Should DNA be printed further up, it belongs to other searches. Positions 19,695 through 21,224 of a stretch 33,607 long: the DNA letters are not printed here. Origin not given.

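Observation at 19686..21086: AT-rich 1.4 kb island with a lone SIR2_2-like gene: candidate single-gene NADase defence module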

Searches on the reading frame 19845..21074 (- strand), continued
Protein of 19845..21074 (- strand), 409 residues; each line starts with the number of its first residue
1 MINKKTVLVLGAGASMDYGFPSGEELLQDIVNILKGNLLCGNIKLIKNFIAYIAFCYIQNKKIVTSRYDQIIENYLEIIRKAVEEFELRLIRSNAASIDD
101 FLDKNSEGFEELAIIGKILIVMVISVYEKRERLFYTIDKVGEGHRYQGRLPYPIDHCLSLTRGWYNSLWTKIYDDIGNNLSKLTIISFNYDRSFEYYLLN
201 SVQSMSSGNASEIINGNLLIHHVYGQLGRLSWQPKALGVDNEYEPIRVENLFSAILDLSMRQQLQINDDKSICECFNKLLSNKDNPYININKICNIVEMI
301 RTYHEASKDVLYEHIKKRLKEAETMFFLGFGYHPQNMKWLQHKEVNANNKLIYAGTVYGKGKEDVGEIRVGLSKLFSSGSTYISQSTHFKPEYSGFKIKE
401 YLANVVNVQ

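Call 21: predict_structure(alignment_id=A1)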
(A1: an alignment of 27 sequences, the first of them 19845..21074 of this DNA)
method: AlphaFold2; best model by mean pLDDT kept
length: 409 residues; sequences in the alignment: 27
mean_pLDDT: 90.1   pTM: 0.90
mean pLDDT of the five models: 90.1, 89.3, 89.0, 87.5, 87.4
residues with pLDDT >= 90: 276; 70-90: 125; 50-70: 8; < 50: 0
segments of 3 or more residues with pLDDT < 50: none
pLDDT, mean of each block of 10 residues (from residue 1): 94 90 93 95 94 93 73 77 96 90 88 96 94 92 91 92 92 94 95 94 87 94 93 88 92 90 80 87 81 94 80 90 93 88 83 92 94 92 92 93 87
secondary structure, 60 per line:
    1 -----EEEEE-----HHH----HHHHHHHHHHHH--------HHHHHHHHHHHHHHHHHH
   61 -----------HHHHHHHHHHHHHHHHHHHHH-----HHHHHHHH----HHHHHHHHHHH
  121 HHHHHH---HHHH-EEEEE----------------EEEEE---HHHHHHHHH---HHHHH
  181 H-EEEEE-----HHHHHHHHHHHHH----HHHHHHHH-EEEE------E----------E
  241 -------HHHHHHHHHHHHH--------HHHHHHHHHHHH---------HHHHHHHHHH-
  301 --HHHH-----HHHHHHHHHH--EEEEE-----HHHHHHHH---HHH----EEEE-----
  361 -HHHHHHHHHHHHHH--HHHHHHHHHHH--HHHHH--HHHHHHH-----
elements in order: E6-10 H23-34 H43-60 H72-92 H98-105 H110-126 H130-133 E135-139 E156-160 H164-172 H176-181 E183-187 H193-205 H210-217 E219-222 H248-260 H269-280 H290-299 H303-306 H312-321 E324-328 H334-341 E352-355 H362-375 H378-388 H391-395 H398-404

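Call 26: fold_search(model_id=the predicted structure, library=pdb)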
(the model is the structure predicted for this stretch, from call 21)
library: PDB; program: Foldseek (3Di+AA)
matches with E <= 10: 339; with E <= 0.001: 2
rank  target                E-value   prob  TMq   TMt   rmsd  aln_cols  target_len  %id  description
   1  8uae_F                1.8e-04  1.00  0.35  0.37  13.9       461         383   12  E. coli Sir2_HerA complex (12:6) with ATPgamaS (released 2023-12-27)
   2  8sub_E                9.9e-04  1.00  0.37  0.37  12.7       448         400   13  E. coli SIR2-HerA complex (dodecamer SIR2 pentamer HerA) (released 2023-12-27)
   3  8sub_G                1.6e-03  0.99  0.32  0.33  13.3       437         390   13  E. coli SIR2-HerA complex (dodecamer SIR2 pentamer HerA) (released 2023-12-27)
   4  8sub_A                2.1e-03  0.99  0.36  0.37  12.7       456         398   11  E. coli SIR2-HerA complex (dodecamer SIR2 pentamer HerA) (released 2023-12-27)
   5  8sub_I                2.2e-03  0.99  0.36  0.37  11.4       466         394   10  E. coli SIR2-HerA complex (dodecamer SIR2 pentamer HerA) (released 2023-12-27)
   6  8sub_K                3.5e-03  0.98  0.35  0.35  13.8       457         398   11  E. coli SIR2-HerA complex (dodecamer SIR2 pentamer HerA) (released 2023-12-27)
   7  4rk5_A                2.1e-01  0.09  0.09  0.12  20.4       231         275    9  Crystal structure of LacI family transcriptional regulator from Lactobacillus casei, Target EFI-512911, with bound suc (released 2014-11-05)
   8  4rk4                  3.0e-01  0.07  0.09  0.12  20.1       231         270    8  Crystal structure of LacI family transcriptional regulator from Lactobacillus casei, Target EFI-512911, with bound gluco (released 2014-11-19)
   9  9jap_A                3.7e-01  0.51  0.31  0.17  11.2       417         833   12  Helical structure of EfAvs5(SIR2-STAND) (released 2025-03-19)
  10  6chk                  3.7e-01  0.07  0.09  0.13  20.2       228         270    9  Crystal structure of LacI family transcriptional regulator from Lactobacillus casei, Target EFI-512911, with bound TRIS (released 2018-03-07)
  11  9nc9_L                3.9e-01  0.44  0.31  0.19  11.6       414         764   10  Helical assembly of AVAST5 filament (released 2026-02-18)
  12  4q2t_B                3.9e-01  0.09  0.14  0.10  19.0       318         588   13  Crystal structure of Arginyl-tRNA synthetase complexed with L-arginine (released 2014-07-23)
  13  8jl0_A                4.7e-01  0.47  0.32  0.24  14.6       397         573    9  Cryo-EM structure of the prokaryotic SPARSA system complex (released 2024-01-24)
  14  6rxm_A                4.7e-01  0.38  0.21  0.33   9.4       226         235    9  Crystal structure of CobB Ac2 (A76G, I131C, V162G) in complex with H4K16-Acetyl peptide (released 2020-04-15)
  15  8oyy_A                4.7e-01  0.08  0.12  0.17  23.2       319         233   11  De novo designed soluble GPCR-like fold GLF_32 (released 2023-10-18)
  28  8wya_B                9.5e-01  0.33  0.32  0.16  12.7       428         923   12  Cryo-EM structure of DSR2-tube complex (released 2024-04-10)
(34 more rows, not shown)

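Call 28: find_related_loci(query=A1, collection=genome_contigs, flank=8000)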
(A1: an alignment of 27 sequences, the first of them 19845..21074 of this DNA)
Query A1 (409 aa) in genome_contigs; peptide patterns used: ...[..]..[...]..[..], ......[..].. (x = any residue, [..] = any of these).
495 stretches matched a pattern; 469 encode a relative of the query (tblastn E <= 1e-3); the best 80 are kept; 80 distinct loci.
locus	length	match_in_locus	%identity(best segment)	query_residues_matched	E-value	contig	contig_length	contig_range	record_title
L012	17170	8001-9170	38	1-408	3e-71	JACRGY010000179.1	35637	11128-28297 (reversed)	MAG: Nitrospirae bacterium isolate NC_groundwater_1763_Pr3_B-0.1um_44_11 SR-2_scaffold_141_3704595, whole genome shotgun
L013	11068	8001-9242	28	1-406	3e-35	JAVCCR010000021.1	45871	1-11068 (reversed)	MAG: Candidatus Gygaella obscura isolate MAG_3300035698_1934 Ga0374944_274660, whole genome shotgun sequence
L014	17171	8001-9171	33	1-409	6e-60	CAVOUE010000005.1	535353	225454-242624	MAG: Nitrospirota bacterium isolate MFD10007.bin.2.159 genome assembly, contig: contig_30513, whole genome shotgun seque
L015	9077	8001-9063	37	1-341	4e-34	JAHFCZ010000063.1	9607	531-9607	MAG: bacterium isolate nzgw233 NODE_5425_length_9608_cov_4.176663, whole genome shotgun sequence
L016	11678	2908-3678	30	1-354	9e-31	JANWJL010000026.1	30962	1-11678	MAG: Candidatus Microgenomates bacterium isolate CRAIB_MAG66 c_000000069218, whole genome shotgun sequence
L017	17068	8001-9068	27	1-369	2e-30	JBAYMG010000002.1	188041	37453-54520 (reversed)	MAG: Candidatus Omnitrophota bacterium isolate SO_2016_LW1_34 scaffold00017_LW64-88_2016, whole genome shotgun sequence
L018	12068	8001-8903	30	1-361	3e-30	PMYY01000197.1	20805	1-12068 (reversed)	MAG: Nitrospiraceae bacterium isolate fen_1308 73.20110800_E2M.9_contig_9654, whole genome shotgun sequence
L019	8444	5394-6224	29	1-368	8e-29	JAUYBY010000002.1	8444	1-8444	MAG: Candidatus Zixiibacteriota bacterium isolate C20_concoct.bin.73 C20_k141_468724, whole genome shotgun sequence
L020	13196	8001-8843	28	1-370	1e-27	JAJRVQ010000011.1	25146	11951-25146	MAG: Acidobacteria bacterium isolate Dive96_bin10.49 k141_460084, whole genome shotgun sequence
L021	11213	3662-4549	30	1-359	1e-27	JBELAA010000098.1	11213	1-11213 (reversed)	MAG: Sedimentisphaerales bacterium isolate SPRUCE 82 SPRUCE_82_98, whole genome shotgun sequence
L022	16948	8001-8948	30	1-372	6e-27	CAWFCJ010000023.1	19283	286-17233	MAG: Sedimentisphaerales bacterium isolate MFD04408.bin.2.138 genome assembly, contig: contig_122820, whole genome shotg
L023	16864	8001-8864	29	1-391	4e-27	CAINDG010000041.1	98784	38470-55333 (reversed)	MAG: uncultured planctomycete isolate A14_bin-1425 genome assembly, contig: bin-1425:41/54, whole genome shotgun sequenc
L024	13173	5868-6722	28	1-356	4e-26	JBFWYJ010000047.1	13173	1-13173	MAG: Bacteroidia bacterium isolate CA_2019_TPBS_161 NODE_19521_length_13173_cov_3.494634_TPBS, whole genome shotgun sequ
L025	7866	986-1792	28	1-364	3e-26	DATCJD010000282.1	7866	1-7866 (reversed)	MAG TPA_asm: Bacteroidota bacterium isolate SMAG_U7876 k141_3430499, whole genome shotgun sequence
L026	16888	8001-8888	30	1-361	7e-26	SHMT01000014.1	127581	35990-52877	MAG: Candidatus Scalindua sp. SCAELEC01 180, whole genome shotgun sequence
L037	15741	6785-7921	27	1-383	2e-31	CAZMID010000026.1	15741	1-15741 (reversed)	MAG TPA_asm: uncultured Planctomycetia bacterium isolate SRP200020_co1_60 genome assembly, contig: NODE_4961_length_1574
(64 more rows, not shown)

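Call 34: search_protein_families(library=pfam, alignment_id=A2, max_evalue=0.00001)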
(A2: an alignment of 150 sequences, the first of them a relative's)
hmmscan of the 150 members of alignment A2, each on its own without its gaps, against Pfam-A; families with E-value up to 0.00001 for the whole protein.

A. member 1, L001:6245-6778:+ (178 aa): 1 family
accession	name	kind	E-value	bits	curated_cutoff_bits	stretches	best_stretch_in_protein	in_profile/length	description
PF02563.21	Poly_export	-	1.7e-19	70.2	28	1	26-93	5-72/77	Polysaccharide biosynthesis/export protein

B. families by the number of members that match (of 150 scanned): 111 families (the first 25 are shown)
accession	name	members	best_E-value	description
PF02348.25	CTP_transf_3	5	4e-54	Cytidylyltransferase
PF00750.26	tRNA-synt_1d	4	4.4e-123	tRNA synthetases class I (R), catalytic domain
PF03485.21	Arg_tRNA_synt_N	4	4.2e-24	Arginyl tRNA synthetase N terminal domain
PF01541.30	GIY-YIG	4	3e-17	GIY-YIG catalytic domain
PF06418.20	CTP_synth_N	3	2.7e-98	CTP synthase N-terminus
PF00117.34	GATase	3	1.2e-35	Glutamine amidotransferase class-I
PF05746.21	DALR_1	3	1e-31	DALR anticodon binding domain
PF02410.21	RsfS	3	3.3e-31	Ribosomal silencing factor during starvation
PF18766.7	SWI2_SNF2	2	1.5e-71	SWI2/SNF2 ATPase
PF04313.20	HSDR_N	2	9.3e-46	Type I restriction enzyme R protein N terminus (HSDR_N)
PF04851.21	ResIII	2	5.9e-40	Type III restriction enzyme, res subunit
PF13366.12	PDDEXK_3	2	3.9e-39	PD-(D/E)XK nuclease superfamily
PF13473.12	Cupredoxin_1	2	7.3e-22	Cupredoxin-like domain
PF01243.27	PNPOx_N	2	1.3e-14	Pyridoxamine 5'-phosphate oxidase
PF01381.28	HTH_3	2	1.6e-13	Helix-turn-helix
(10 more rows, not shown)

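Call 35: search_protein_families(library=padloc, alignment_id=A2, max_evalue=0.00001)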
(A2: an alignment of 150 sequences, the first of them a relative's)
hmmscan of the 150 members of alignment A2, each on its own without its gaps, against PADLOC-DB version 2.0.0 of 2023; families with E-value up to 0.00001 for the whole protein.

A. member 1, L001:6245-6778:+ (178 aa): 0 families

B. families by the number of members that match (of 150 scanned): 110 families (the first 25 are shown)
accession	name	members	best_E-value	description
PDLC01439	typeIV_DinG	2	1e-53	CAS-IV-A; associated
PDLC03048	REase_I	2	1e-52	Type I restriction enzyme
PDLC04135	mad3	2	1.2e-24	mads_3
PDLC02980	AriA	2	1e-13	-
PDLC04140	mad8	2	2.7e-08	mads_8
PDLC03040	REase_I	1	1.7e-158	Type I restriction enzyme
PDLC03047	REase_I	1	1.4e-155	Type I restriction enzyme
PDLC02982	AriAB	1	9.3e-153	-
PDLC02317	AbiEii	1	7.8e-129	AbiEii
PDLC03044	REase_I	1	2.7e-86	Type I restriction enzyme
PDLC02196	IetA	1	3.3e-72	-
PDLC03041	REase_I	1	2.1e-71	Type I restriction enzyme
PDLC02304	AbiEii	1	4.3e-69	AbiEii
PDLC04232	IetA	1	1.1e-67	-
PDLC02195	IetA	1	4.5e-53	-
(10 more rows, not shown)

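Call 39: find_encoding_contigs(protein=P0041, flank=8000, max_places=1)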
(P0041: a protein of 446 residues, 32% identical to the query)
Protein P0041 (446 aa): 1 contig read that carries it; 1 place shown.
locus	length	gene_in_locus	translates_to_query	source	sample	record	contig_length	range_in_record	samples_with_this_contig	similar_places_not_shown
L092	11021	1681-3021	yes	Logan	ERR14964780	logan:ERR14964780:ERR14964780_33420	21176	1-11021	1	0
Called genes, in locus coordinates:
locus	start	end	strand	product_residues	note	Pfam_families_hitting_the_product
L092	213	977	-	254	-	PF05168:HEPN (weak)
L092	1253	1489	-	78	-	PF12728:HTH_17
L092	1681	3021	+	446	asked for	-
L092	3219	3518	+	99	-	PF20619:DUF6804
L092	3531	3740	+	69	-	-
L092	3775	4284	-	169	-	PF22522:DUF6998 (weak)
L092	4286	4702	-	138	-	PF21818:DUF6884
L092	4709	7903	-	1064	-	PF02463:SMC_N (weak), PF13304:AAA_21 (weak)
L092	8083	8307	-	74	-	-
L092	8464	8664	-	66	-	PF12844:HTH_19, PF01381:HTH_3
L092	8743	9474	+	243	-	PF22945:LEM-3_GIY-YIG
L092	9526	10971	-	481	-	PF11074:DUF2779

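Call 40: find_encoding_contigs(protein=P0042, flank=8000, max_places=1)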
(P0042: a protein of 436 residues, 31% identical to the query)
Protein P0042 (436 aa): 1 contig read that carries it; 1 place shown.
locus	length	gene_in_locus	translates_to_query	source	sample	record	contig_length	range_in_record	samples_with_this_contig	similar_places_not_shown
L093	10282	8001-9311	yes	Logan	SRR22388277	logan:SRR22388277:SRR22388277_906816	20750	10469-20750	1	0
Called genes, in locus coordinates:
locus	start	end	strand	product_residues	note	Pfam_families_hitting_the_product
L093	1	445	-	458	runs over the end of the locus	PF00072:Response_reg, PF00158:Sigma54_activat, PF14532:Sigma54_activ_2, PF07728:AAA_5 (weak), PF25601:AAA_lid_14, PF02954:HTH_8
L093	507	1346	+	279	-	PF05099:TerB, PF00226:DnaJ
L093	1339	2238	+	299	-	-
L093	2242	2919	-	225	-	PF01966:HD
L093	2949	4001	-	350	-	PF00144:Beta-lactamase, PF13354:Beta-lactamase2, PF00768:Peptidase_S11 (weak)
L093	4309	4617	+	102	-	PF01381:HTH_3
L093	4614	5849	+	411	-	PF13657:Couple_hipA, PF07804:HipA_C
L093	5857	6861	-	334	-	PF01553:Acyltransferase, PF03982:DAGAT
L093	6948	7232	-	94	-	PF02633:Creatininase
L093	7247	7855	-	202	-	PF00657:Lipase_GDSL, PF13472:Lipase_GDSL_2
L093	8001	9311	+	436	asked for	-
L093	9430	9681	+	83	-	PF09905:VF530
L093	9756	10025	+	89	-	PF13711:DUF4160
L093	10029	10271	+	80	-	PF10387:DUF2442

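Call 48: find_related_loci(query=A1, collection=viral_contigs, flank=8000)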
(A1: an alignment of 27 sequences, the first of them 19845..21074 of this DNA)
Query A1 (409 aa) in viral_contigs; peptide patterns used: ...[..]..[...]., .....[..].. (x = any residue, [..] = any of these).
32 stretches matched a pattern; 8 encode a relative of the query (tblastn E <= 1e-3); 8 distinct loci.
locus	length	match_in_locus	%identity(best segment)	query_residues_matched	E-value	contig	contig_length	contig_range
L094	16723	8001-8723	25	5-338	3e-15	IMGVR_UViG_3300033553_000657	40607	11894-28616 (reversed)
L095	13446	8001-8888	28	1-384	1e-14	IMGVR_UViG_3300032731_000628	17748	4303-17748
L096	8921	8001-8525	26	1-228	4e-12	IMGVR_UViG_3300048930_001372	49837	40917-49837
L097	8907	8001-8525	26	1-228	6e-12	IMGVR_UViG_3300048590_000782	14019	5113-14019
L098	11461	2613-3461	24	1-367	6e-12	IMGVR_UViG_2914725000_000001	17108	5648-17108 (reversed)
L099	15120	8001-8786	25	1-356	9e-17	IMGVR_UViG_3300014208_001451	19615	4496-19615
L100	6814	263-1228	24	4-372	2e-10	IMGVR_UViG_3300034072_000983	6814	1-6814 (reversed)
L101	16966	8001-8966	24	4-372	6e-9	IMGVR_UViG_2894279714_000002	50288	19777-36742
